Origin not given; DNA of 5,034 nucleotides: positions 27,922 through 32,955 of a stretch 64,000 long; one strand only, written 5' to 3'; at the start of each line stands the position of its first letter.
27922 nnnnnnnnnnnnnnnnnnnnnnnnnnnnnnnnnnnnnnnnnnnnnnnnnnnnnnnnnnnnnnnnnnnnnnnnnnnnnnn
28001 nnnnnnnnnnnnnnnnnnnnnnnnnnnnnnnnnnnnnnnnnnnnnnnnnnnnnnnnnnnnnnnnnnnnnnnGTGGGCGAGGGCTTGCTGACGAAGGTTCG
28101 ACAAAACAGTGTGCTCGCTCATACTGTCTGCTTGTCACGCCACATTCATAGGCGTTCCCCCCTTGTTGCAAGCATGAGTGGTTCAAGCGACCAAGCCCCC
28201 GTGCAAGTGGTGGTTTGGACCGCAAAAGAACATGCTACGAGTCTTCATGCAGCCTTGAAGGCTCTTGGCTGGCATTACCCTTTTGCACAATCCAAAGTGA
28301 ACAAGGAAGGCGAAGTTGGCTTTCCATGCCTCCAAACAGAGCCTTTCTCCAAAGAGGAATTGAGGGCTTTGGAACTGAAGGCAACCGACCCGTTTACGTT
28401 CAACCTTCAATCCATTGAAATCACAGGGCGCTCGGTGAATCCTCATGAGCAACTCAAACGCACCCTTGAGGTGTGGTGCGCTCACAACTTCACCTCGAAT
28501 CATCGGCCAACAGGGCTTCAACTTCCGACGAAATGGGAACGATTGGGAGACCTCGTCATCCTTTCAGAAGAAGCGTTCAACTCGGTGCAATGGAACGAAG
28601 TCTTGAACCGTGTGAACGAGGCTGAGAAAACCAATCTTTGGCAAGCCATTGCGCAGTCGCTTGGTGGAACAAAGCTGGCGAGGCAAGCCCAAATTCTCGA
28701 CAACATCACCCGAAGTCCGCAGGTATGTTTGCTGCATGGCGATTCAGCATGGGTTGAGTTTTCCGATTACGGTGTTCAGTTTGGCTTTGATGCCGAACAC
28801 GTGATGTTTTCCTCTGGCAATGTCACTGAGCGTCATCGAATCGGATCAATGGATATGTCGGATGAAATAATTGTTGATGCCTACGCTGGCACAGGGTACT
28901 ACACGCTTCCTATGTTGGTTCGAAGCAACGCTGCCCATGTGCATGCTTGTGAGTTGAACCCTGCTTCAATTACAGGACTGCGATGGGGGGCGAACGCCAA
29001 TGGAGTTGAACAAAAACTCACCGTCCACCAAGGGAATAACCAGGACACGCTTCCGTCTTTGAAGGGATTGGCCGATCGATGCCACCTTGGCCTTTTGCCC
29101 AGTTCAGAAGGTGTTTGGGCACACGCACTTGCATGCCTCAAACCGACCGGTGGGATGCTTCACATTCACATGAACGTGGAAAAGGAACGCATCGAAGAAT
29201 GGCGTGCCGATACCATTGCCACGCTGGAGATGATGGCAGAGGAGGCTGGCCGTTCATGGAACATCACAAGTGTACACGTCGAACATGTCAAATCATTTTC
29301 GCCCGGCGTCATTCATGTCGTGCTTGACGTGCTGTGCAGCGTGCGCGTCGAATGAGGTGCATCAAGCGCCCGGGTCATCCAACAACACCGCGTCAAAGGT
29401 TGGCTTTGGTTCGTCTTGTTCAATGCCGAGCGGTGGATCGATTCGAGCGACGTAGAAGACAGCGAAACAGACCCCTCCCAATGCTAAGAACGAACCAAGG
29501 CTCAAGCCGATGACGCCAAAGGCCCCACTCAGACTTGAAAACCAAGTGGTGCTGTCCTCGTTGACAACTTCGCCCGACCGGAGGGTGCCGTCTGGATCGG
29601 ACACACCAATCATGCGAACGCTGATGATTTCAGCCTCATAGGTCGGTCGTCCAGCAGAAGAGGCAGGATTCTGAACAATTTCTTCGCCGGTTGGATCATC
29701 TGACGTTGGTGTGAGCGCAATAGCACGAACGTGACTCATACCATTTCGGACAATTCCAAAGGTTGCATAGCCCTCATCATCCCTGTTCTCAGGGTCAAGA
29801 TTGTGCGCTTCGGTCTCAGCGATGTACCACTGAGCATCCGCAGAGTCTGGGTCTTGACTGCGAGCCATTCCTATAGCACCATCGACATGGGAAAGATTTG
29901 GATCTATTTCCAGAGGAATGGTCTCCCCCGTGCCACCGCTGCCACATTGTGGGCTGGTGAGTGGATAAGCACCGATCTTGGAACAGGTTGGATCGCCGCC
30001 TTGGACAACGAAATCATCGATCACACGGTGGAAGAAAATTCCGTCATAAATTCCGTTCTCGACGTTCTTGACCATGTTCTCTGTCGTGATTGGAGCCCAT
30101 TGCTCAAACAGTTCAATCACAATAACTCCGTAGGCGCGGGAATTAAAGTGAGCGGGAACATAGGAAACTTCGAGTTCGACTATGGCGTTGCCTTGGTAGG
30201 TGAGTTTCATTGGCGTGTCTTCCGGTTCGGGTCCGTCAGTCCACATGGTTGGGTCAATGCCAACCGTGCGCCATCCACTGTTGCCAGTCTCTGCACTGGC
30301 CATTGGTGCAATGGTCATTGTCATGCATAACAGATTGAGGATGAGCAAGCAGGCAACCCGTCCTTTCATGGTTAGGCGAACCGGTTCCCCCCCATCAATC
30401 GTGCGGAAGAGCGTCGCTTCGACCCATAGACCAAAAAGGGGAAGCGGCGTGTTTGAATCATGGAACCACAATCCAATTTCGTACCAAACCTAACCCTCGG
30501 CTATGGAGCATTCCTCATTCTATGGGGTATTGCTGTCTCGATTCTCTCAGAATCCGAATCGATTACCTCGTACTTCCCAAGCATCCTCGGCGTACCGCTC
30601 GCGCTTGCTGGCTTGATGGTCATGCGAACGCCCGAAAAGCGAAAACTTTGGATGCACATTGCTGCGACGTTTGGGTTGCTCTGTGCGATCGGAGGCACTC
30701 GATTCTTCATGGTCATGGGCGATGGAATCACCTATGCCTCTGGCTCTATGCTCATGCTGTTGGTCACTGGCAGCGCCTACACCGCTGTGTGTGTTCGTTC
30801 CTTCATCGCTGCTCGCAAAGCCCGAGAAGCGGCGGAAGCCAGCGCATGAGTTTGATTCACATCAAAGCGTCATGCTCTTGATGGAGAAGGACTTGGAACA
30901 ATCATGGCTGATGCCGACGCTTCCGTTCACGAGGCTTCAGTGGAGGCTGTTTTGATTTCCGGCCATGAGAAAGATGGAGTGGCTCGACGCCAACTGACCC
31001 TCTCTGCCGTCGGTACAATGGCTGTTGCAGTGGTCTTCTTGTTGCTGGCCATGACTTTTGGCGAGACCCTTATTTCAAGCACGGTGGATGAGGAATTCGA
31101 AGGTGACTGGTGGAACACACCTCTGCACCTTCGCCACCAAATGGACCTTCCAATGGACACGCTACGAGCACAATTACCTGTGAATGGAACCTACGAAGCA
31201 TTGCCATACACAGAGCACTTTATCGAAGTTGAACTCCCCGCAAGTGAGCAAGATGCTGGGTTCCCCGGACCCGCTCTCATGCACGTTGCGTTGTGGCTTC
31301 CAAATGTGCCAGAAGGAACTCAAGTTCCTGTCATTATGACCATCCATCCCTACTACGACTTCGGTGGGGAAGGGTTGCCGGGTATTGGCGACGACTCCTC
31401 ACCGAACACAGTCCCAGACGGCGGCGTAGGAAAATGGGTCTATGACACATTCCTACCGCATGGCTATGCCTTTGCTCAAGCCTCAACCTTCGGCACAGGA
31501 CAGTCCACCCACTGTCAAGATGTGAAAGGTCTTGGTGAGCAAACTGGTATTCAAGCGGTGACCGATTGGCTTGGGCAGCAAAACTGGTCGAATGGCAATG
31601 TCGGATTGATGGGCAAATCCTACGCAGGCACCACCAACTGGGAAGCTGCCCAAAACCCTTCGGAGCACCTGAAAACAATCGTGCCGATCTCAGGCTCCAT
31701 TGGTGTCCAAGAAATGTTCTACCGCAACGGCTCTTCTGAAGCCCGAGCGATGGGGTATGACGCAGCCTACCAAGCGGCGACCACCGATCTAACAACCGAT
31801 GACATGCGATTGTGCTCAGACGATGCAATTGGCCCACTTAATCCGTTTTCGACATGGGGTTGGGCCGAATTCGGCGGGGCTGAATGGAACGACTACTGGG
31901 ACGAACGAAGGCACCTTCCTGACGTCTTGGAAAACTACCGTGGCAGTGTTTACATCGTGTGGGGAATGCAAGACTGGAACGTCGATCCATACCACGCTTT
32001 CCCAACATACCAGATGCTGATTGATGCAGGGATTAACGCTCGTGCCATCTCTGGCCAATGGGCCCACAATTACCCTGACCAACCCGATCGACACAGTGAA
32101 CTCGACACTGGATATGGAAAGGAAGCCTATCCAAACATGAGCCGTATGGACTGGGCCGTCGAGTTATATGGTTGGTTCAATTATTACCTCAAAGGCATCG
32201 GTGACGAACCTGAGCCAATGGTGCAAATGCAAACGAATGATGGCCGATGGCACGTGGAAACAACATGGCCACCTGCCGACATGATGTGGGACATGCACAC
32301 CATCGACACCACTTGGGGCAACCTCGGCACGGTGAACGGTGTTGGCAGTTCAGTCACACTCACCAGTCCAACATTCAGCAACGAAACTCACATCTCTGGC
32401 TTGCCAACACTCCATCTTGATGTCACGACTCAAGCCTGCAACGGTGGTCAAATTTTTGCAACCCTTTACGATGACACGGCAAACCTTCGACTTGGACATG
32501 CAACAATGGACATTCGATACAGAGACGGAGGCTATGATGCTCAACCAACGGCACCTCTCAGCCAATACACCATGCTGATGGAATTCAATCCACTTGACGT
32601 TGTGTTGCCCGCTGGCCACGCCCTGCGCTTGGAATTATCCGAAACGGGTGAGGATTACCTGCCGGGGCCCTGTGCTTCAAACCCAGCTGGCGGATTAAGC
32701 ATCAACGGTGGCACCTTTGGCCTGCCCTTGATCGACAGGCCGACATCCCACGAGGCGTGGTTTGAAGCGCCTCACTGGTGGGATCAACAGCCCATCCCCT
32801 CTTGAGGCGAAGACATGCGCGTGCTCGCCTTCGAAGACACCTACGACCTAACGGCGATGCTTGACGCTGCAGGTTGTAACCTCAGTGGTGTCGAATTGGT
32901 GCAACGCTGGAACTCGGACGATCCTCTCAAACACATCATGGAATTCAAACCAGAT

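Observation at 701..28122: Island of giant, acidic, integrin-like type-I membrane proteins interleaved with glycosyltransferases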

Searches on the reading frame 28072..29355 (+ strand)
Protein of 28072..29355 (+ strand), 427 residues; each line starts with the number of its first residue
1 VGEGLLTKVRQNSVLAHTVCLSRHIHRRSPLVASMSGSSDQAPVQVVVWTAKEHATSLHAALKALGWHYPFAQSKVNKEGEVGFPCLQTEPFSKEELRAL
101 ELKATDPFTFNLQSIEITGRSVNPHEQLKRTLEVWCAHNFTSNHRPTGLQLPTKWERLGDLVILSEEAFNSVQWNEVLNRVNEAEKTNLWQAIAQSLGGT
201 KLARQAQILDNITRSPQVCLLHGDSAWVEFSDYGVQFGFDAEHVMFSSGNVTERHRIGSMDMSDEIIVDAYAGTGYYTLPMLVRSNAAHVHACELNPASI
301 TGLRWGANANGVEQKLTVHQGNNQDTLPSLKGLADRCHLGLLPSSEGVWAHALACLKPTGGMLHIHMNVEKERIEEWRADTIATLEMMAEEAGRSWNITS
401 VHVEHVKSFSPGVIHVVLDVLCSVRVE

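Call 11: search_protein_families(library=pfam, proteins=[window:28072-29355:+], max_evalue=0.001)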
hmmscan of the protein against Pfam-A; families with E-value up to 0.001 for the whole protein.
window:28072-29355:+ (427 aa): 2 families
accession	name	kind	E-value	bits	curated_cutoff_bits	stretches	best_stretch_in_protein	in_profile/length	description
PF02475.24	TRM5-TYW2_MTfase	-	3.5e-23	82.8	28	1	231-391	4-158/164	TRM5/TYW2 methyltransferase domain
PF25133.1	TYW2_N_2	-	2.7e-07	31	27.7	1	150-224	16-77/79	TYW2 N-terminal domain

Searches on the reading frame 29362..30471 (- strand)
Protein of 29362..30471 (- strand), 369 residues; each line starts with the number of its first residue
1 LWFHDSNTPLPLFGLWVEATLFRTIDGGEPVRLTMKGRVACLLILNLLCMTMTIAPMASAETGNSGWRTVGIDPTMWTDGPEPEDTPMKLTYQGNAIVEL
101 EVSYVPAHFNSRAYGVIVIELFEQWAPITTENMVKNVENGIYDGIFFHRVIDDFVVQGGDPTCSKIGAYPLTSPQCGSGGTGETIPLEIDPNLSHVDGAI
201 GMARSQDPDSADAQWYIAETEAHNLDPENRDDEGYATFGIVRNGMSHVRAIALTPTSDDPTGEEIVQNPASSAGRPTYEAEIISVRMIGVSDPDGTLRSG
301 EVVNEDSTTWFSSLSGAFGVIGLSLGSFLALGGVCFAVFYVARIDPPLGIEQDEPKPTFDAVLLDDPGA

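Call 11: search_protein_families(library=pfam, proteins=[window:29362-30471:-], max_evalue=0.001)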
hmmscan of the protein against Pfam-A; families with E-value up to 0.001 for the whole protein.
window:29362-30471:- (369 aa): 1 family
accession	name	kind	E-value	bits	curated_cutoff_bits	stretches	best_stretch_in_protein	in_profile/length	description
PF00160.26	Pro_isomerase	-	4.2e-35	121.8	21.7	1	114-260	9-147/159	Cyclophilin type peptidyl-prolyl cis-trans isomerase/CLD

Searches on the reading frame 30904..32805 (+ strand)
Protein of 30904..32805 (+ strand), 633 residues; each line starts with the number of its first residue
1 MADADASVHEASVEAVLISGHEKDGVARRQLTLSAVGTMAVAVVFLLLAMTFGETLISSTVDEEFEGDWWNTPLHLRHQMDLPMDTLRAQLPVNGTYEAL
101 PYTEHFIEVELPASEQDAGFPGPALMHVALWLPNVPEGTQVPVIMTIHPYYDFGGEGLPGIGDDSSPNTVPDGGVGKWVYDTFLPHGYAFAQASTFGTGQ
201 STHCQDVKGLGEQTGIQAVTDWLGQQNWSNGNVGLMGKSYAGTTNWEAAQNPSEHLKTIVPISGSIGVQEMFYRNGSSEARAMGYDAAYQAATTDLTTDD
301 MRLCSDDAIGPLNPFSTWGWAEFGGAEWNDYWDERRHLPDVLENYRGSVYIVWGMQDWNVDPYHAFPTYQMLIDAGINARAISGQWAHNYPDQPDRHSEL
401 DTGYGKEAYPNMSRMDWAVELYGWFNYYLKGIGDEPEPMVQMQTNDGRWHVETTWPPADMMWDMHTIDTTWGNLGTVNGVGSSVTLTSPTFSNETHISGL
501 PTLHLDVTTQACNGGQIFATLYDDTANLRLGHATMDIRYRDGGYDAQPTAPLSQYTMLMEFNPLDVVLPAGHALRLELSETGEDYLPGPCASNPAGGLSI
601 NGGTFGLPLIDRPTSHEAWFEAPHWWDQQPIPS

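Call 11: search_protein_families(library=pfam, proteins=[window:30904-32805:+], max_evalue=0.001)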
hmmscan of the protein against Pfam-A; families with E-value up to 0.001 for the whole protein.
window:30904-32805:+ (633 aa): 2 families
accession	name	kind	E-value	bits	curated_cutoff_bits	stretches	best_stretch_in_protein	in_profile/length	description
PF02129.25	Peptidase_S15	-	2.3e-36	126.2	23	1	125-390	4-262/262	X-Pro dipeptidyl-peptidase (S15 family)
PF08530.16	PepX_C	-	3.6e-14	53.6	22.5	1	482-579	78-177/217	X-Pro dipeptidyl-peptidase C-terminal non-catalytic domain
